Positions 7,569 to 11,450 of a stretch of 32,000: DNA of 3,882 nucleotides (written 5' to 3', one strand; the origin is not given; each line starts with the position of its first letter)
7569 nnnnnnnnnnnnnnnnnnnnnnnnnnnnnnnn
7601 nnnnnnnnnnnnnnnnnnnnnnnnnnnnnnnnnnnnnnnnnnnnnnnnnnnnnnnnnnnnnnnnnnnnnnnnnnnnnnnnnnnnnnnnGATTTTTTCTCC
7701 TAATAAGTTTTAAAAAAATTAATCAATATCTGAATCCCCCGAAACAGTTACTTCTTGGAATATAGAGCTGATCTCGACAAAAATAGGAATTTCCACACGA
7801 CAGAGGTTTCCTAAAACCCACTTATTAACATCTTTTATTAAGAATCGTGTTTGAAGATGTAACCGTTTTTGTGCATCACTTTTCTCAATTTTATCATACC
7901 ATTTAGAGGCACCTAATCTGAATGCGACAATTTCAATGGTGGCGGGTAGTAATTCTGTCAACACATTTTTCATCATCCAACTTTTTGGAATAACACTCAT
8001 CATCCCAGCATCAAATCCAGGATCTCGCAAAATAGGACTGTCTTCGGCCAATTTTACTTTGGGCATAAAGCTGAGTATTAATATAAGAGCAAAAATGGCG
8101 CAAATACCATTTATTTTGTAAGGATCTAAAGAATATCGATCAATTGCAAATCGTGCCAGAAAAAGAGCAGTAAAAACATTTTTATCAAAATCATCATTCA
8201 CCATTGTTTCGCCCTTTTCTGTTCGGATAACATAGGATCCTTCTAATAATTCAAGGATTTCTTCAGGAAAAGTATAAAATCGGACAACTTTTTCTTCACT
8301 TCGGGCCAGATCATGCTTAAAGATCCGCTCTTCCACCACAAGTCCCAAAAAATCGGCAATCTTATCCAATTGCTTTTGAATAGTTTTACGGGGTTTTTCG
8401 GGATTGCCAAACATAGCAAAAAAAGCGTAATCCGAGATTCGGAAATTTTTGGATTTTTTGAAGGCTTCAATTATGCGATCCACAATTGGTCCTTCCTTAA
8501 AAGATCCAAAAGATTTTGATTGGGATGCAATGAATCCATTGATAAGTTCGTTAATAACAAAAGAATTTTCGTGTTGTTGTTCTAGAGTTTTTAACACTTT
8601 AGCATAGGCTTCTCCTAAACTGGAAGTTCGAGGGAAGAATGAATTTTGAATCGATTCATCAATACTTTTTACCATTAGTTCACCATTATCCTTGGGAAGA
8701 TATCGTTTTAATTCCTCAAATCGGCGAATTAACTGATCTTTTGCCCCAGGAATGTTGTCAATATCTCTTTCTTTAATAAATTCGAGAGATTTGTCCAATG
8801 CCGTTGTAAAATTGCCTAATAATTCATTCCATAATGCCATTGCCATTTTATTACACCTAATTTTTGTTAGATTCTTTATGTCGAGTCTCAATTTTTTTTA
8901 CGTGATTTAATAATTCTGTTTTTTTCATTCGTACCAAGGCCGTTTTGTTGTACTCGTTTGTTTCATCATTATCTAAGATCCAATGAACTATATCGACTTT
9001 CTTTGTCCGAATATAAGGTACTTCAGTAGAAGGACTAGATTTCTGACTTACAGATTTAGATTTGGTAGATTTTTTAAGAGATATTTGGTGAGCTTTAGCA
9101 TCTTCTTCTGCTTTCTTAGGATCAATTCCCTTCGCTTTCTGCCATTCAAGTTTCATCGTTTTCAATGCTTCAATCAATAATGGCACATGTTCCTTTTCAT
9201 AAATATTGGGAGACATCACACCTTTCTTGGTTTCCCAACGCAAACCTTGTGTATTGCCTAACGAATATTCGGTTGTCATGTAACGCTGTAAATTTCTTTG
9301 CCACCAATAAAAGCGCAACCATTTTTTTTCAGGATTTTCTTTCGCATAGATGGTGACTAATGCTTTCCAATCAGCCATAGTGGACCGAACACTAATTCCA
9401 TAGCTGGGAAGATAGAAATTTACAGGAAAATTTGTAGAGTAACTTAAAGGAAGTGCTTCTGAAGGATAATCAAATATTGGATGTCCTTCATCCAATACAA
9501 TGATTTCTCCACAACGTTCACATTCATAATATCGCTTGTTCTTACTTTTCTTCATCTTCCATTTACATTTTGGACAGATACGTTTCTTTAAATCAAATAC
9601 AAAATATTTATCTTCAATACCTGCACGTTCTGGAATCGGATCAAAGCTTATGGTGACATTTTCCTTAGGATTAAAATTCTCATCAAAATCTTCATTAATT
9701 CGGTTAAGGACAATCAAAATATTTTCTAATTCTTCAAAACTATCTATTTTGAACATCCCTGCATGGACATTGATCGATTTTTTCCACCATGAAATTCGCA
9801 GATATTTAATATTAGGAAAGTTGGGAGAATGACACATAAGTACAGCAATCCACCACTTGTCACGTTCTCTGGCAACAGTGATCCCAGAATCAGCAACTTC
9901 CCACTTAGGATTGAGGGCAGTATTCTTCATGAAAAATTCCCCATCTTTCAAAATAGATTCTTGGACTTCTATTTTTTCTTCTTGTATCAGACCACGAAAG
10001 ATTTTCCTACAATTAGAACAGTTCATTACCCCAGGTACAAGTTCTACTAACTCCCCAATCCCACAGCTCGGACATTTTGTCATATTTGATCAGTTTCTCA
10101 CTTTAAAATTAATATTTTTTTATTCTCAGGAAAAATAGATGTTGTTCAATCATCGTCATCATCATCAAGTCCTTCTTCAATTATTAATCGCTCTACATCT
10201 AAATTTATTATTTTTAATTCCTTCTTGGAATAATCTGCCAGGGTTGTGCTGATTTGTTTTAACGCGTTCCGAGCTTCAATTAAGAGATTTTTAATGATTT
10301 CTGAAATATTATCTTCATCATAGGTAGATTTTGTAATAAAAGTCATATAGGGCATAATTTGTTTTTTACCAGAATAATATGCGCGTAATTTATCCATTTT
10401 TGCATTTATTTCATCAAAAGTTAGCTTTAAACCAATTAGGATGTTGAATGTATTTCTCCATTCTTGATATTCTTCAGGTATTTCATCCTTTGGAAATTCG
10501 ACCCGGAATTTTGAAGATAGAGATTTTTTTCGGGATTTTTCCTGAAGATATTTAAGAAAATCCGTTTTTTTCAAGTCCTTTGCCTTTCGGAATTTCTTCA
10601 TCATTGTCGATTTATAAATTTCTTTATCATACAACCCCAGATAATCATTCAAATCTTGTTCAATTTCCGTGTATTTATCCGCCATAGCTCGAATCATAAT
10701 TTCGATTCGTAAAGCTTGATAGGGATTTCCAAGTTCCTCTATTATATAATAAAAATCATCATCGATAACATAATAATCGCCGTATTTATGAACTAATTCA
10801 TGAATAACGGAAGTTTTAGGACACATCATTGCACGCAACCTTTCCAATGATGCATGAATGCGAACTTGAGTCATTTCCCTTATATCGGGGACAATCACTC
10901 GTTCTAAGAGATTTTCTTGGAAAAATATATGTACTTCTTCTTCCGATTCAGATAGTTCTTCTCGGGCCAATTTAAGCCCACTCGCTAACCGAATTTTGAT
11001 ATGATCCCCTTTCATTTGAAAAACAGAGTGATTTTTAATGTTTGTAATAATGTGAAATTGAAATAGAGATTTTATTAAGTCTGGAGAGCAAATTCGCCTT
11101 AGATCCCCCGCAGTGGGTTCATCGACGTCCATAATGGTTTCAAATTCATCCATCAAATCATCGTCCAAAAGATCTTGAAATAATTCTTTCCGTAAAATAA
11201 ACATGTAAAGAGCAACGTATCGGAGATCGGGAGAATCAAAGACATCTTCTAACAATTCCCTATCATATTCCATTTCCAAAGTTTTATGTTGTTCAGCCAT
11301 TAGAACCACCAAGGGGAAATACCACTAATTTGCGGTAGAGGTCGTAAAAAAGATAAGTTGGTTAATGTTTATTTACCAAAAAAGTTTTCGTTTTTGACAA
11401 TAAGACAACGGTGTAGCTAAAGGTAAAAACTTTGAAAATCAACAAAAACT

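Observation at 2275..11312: Eight-gene coupled operon around an AAA+ ATPase that lacks an N-domain, with seven unrecognisable partners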

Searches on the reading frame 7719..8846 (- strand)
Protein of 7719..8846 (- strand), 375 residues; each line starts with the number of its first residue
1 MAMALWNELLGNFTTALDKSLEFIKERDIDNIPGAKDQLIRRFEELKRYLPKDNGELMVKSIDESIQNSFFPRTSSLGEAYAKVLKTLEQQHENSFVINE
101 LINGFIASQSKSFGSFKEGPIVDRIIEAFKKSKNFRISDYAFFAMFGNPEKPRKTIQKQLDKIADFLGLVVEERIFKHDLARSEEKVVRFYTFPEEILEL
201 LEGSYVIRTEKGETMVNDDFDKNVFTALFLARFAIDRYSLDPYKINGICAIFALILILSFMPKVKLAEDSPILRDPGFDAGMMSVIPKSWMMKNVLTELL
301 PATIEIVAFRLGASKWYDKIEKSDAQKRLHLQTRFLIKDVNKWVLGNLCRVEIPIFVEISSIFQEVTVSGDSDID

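Call 3: search_protein_families(library=pfam, proteins=[window:7719-8846:-], max_evalue=1)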
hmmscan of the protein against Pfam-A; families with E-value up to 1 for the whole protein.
window:7719-8846:- (375 aa): 1 family
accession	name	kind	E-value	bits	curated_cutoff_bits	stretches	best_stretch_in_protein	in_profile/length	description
PF18164.7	GNAT_C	-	0.2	12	22.8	1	285-311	59-85/142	GNAT-like C-terminal domain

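Call 4: search_protein_families(library=padloc, proteins=[window:7719-8846:-], max_evalue=1)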
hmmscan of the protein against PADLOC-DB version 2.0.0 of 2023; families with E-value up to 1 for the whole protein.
window:7719-8846:- (375 aa): 1 family
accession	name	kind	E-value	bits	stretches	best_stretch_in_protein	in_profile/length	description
PDLC00239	LmuA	-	0.0038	14.6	1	53-140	243-330/349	DUF4297 domain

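Call 5: search_protein_families(library=ncbifam, proteins=[window:7719-8846:-], max_evalue=1)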
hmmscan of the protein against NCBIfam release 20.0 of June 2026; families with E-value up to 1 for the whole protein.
window:7719-8846:- (375 aa): 0 families

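Call 9: search_protein_families(library=phrogs, proteins=[window:7719-8846:-], max_evalue=0.1)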
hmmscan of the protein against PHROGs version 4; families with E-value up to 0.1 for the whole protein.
window:7719-8846:- (375 aa): 1 family
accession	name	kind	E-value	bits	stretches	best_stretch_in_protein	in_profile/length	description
phrog_5697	-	unknown function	0.047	15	0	326-348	2-25/73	-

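Call 20: search_solved_structures(query=A1, max_evalue=10)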
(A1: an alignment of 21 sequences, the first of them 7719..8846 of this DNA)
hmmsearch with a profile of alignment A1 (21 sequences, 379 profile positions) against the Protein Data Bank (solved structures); distinct sequences matched with E-value up to 10: 0.

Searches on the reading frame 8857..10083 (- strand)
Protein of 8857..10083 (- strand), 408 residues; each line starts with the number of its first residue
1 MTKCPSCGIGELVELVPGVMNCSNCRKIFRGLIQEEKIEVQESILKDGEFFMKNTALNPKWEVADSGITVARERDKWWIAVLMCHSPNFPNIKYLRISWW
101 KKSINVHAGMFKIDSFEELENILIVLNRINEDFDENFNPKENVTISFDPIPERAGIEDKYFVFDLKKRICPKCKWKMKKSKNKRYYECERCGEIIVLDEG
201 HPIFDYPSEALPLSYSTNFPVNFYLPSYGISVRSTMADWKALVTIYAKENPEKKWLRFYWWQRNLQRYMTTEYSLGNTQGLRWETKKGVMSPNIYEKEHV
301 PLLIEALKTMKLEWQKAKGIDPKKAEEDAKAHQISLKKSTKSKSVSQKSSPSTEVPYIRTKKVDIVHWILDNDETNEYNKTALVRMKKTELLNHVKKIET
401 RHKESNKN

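Call 3: search_protein_families(library=pfam, proteins=[window:8857-10083:-], max_evalue=1)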
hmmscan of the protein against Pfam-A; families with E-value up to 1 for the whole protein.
window:8857-10083:- (408 aa): 8 families
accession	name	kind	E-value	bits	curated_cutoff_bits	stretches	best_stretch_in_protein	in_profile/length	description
PF12760.12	Zn_ribbon_IS1595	-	0.0067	16.8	25.4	1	3-27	20-45/46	Transposase zinc-ribbon domain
PF21471.3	Reelin_subrepeat-B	-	0.12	12.6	27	1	208-275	57-121/127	Reelin subrepeat B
PF24461.1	DUF7576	-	0.15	12.3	27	1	182-203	14-35/60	Family of unknown function (DUF7576)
PF09723.15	Zn_ribbon_8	-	0.26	11.8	34.4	0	2-13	27-38/41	Zinc ribbon domain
PF07191.17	Zn_ribbon_6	-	0.31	11.5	25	1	169-195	2-26/67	Double zinc ribbon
PF01396.24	Zn_ribbon_Top1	-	0.54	10.5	32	0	3-13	3-12/39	Topoisomerase DNA binding C4 zinc finger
PF13453.11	Zn_ribbon_TFIIB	-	0.83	9.5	22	1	169-192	1-23/41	Transcription factor zinc-finger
PF07282.18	Cas12f1-like_TNB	-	0.86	10.3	26.3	0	168-194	29-49/60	Cas12f1-like, TNB domain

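Call 4: search_protein_families(library=padloc, proteins=[window:8857-10083:-], max_evalue=1)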
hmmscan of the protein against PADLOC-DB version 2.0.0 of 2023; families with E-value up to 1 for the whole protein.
window:8857-10083:- (408 aa): 2 families
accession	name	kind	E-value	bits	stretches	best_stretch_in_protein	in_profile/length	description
PDLC01691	Cas12f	-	0.031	12.2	1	153-193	274-313/332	CAS-V-F; effector__SPE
PDLC01700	Cas12f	-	0.27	8.1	1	168-195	383-410/458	CAS-V-F; effector__SPE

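Call 5: search_protein_families(library=ncbifam, proteins=[window:8857-10083:-], max_evalue=1)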
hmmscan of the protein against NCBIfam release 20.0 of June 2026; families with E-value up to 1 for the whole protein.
window:8857-10083:- (408 aa): 4 families
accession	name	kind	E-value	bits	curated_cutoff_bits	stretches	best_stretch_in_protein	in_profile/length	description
NF003058.0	PRK03976.1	equivalog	0.0014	18.5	87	1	3-33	38-68/91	50S ribosomal protein L37ae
TIGR00280.1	eL43_euk_arch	equivalog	0.047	14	95.8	0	166-195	35-64/92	50S ribosomal protein L37Ae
NF047723.1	TransFacS4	equivalog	0.081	13.4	120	1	167-194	60-89/90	transcription factor S4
NF011481.0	PRK14890.1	equivalog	0.98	9.5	61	1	166-196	8-38/61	putative Zn-ribbon RNA-binding protein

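Call 9: search_protein_families(library=phrogs, proteins=[window:8857-10083:-], max_evalue=0.1)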
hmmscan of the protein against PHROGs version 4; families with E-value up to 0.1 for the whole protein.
window:8857-10083:- (408 aa): 1 family
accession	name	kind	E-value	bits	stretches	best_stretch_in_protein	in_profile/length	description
phrog_13073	-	unknown function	0.049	14.7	0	273-317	61-106/109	-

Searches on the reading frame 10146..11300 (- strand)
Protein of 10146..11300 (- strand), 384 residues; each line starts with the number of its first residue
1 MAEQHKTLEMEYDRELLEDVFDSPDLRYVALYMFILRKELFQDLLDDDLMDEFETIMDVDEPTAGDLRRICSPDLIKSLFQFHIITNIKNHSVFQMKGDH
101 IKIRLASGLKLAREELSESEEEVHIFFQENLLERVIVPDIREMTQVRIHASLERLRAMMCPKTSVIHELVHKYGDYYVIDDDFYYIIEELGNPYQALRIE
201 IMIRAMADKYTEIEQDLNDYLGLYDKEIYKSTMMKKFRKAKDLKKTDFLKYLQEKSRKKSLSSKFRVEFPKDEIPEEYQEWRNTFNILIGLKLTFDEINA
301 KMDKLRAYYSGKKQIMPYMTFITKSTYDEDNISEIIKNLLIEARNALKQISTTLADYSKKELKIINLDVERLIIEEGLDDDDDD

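Call 3: search_protein_families(library=pfam, proteins=[window:10146-11300:-], max_evalue=1)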
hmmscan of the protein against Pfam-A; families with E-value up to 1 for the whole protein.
window:10146-11300:- (384 aa): 2 families
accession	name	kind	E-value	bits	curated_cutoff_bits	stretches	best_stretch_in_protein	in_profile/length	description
PF02520.22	ANIS5_cation-bd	-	0.064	13.8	29.3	1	285-351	7-73/109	SXP/RAL-2 family protein Ani s 5-like, metal-binding domain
PF14131.11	DUF4298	-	0.3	11.6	27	1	273-313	3-43/87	Domain of unknown function (DUF4298)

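Call 4: search_protein_families(library=padloc, proteins=[window:10146-11300:-], max_evalue=1)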
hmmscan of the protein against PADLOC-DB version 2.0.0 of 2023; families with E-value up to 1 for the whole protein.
window:10146-11300:- (384 aa): 0 families

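Call 5: search_protein_families(library=ncbifam, proteins=[window:10146-11300:-], max_evalue=1)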
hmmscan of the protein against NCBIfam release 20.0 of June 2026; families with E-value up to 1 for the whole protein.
window:10146-11300:- (384 aa): 0 families

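Call 9: search_protein_families(library=phrogs, proteins=[window:10146-11300:-], max_evalue=0.1)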
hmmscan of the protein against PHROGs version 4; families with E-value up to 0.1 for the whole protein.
window:10146-11300:- (384 aa): 0 families

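Call 22: search_solved_structures(query=A3, max_evalue=10)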
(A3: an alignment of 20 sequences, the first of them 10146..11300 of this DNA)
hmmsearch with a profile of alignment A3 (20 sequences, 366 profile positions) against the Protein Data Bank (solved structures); distinct sequences matched with E-value up to 10: 4.
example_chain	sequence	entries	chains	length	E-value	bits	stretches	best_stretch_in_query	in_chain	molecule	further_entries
2hql_A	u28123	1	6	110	0.052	16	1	173-218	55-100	Hypothetical protein MG376 homolog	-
4nfy_A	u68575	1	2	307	0.23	13.9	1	199-239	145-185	D-3-phosphoglycerate dehydrogenase, putative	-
4njm_A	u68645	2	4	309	0.23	13.9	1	199-239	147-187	D-3-phosphoglycerate dehydrogenase, putative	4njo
8j9s_A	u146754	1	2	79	0.87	12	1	220-283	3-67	Aminoacyl tRNA synthase complex-interacting multifunctional protein 1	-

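Call 93: list_cluster_members(proteins=[window:10146-11300:-, window:8857-10083:-, window:7719-8846:-, window:6426-7688:-, window:5291-6397:-, window:4451-5266:-, window:2779-4446:-, window:2275-2757:-])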
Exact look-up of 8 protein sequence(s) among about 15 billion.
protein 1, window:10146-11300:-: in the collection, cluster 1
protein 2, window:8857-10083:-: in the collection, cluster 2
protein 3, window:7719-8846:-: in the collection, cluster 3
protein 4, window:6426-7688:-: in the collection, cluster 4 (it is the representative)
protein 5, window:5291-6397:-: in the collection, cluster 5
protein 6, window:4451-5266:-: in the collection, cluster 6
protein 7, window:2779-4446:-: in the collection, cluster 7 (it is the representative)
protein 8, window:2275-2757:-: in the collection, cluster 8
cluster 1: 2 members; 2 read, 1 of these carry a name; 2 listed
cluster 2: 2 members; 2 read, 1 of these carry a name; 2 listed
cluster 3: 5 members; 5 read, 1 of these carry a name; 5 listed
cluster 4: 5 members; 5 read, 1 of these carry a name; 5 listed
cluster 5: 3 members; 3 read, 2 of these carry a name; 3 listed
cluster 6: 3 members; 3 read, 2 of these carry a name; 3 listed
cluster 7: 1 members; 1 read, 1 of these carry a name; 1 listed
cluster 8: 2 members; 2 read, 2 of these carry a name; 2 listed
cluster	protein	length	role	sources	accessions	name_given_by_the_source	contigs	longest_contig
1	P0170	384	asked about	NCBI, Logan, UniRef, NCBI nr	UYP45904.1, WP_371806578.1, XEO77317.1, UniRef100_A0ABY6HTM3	hypothetical protein NEF87_002189 [Candidatus Lokiarchaeum ossiferum] | Uncharacterized protein n=1 Tax=Candidatus Lokiarchaeum ossiferum TaxID=2951803 ... | hypothetical protein NEF87_002189 [Candidatus Lokiarchaeum sp. B-35]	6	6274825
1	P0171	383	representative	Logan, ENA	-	-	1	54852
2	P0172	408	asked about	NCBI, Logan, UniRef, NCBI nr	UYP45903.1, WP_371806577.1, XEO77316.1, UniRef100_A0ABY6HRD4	hypothetical protein NEF87_002188 [Candidatus Lokiarchaeum ossiferum] | Uncharacterized protein n=1 Tax=Candidatus Lokiarchaeum ossiferum TaxID=2951803 ... | hypothetical protein NEF87_002188 [Candidatus Lokiarchaeum sp. B-35]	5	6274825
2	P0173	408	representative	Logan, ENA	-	-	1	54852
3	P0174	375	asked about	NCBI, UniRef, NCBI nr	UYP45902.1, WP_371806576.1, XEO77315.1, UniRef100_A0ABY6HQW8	hypothetical protein NEF87_002187 [Candidatus Lokiarchaeum ossiferum] | Uncharacterized protein n=1 Tax=Candidatus Lokiarchaeum ossiferum TaxID=2951803 ... | hypothetical protein NEF87_002187 [Candidatus Lokiarchaeum sp. B-35]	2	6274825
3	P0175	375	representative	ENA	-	-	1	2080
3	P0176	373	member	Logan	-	-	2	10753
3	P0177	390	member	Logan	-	-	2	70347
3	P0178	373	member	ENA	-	-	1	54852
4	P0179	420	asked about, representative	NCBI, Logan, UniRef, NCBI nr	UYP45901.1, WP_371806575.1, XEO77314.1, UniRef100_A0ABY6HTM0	hypothetical protein NEF87_002186 [Candidatus Lokiarchaeum ossiferum] | Uncharacterized protein n=1 Tax=Candidatus Lokiarchaeum ossiferum TaxID=2951803 ... | hypothetical protein NEF87_002186 [Candidatus Lokiarchaeum sp. B-35]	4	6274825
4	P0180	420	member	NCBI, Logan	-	-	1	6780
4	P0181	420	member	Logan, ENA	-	-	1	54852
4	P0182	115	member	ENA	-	-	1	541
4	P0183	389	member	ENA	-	-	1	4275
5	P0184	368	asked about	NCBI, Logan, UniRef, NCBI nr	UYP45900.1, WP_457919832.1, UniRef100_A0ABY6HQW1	ATP-dependent zinc metalloprotease FtsH [Candidatus Lokiarchaeum ossiferum] | ATP-dependent zinc metalloprotease FtsH n=1 Tax=Candidatus Lokiarchaeum ossiferum ... | ATP-dependent zinc metalloprotease FtsH [Candidatus Lokiarchaeum sp. B-35]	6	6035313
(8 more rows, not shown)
